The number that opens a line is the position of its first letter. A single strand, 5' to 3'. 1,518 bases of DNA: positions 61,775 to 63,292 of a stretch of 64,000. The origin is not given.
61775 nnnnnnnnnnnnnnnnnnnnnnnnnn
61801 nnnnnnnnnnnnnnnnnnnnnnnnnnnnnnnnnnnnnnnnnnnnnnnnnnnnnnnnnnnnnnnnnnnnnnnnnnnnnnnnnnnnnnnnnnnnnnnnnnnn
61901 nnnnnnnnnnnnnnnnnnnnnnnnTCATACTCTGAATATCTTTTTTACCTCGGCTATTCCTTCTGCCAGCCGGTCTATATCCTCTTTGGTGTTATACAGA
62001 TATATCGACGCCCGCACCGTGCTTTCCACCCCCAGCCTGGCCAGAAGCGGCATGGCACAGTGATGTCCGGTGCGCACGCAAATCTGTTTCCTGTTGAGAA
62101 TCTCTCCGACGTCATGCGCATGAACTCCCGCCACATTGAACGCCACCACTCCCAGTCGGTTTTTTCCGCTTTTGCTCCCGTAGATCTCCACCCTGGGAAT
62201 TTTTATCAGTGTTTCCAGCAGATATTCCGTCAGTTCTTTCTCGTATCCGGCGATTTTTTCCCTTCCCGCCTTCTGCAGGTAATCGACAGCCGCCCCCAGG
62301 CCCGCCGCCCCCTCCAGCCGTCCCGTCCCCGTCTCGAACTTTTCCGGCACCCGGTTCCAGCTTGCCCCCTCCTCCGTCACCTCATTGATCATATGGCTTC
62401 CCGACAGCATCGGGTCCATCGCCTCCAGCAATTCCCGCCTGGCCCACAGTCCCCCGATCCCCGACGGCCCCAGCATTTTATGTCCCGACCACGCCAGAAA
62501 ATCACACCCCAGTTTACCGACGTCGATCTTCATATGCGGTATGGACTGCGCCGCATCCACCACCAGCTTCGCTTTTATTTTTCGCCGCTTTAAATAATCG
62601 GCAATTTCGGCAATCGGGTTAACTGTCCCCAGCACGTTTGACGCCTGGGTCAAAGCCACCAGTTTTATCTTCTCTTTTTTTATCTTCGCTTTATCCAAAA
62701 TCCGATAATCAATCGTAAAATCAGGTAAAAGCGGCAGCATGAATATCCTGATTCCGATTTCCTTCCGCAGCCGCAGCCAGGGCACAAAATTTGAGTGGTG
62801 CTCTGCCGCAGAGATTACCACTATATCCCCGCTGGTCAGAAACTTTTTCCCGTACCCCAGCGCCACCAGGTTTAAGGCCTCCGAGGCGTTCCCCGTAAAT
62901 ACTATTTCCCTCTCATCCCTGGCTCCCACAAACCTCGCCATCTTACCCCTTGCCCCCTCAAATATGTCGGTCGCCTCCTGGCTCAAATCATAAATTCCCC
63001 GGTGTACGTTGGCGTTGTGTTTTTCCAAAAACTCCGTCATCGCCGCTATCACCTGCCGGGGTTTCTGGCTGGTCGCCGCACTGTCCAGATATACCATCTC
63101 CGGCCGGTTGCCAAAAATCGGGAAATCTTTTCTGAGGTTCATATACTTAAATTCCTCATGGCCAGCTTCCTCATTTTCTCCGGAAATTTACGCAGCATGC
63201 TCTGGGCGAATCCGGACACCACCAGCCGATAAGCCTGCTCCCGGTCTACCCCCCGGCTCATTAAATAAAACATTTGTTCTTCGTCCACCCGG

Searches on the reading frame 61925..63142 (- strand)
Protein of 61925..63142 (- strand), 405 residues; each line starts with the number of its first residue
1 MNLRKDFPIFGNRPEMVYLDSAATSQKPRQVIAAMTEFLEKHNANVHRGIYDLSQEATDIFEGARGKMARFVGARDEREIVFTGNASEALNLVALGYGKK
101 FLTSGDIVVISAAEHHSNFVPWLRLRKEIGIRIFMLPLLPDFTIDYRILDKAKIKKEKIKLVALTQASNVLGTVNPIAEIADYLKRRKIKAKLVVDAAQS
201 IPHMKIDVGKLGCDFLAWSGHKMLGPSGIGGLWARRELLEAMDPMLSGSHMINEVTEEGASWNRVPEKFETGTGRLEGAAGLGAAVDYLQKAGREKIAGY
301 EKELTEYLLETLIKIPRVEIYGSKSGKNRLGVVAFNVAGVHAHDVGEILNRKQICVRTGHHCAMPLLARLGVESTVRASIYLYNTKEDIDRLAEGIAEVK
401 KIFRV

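Call 77: find_encoding_contigs(protein=window:61925-63142:-, flank=10000, max_places=3)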
Protein window:61925-63142:- (405 aa): 2 contigs read that carry it; 1 place shown.
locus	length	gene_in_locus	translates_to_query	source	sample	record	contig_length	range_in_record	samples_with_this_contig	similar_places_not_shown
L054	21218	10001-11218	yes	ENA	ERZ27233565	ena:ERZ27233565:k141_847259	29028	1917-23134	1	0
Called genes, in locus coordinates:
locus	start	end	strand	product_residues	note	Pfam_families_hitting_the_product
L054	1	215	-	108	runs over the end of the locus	-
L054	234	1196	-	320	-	PF01073:3Beta_HSD (weak), PF01370:Epimerase, PF02719:Polysacc_synt_2 (faint), PF16363:GDP_Man_Dehyd, PF07993:NAD_binding_4 (faint)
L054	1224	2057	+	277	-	PF03721:UDPG_MGDP_dh_N, PF00984:UDPG_MGDP_dh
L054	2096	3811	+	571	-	PF07719:TPR_2 (faint)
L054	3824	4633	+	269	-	PF00248:Aldo_ket_red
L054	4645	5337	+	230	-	PF03372:Exo_endo_phos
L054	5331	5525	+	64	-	-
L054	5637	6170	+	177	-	PF01872:RibD_C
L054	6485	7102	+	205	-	PF02589:LUD_dom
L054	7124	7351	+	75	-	PF08984:DUF1858 (weak)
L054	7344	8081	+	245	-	PF00005:ABC_tran, PF13304:AAA_21 (faint)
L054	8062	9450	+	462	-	PF19295:SufBD_N, PF01458:SUFBD_core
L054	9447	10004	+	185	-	PF01458:SUFBD_core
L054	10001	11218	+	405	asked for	PF00266:Aminotran_5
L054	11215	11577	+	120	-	PF01592:NifU_N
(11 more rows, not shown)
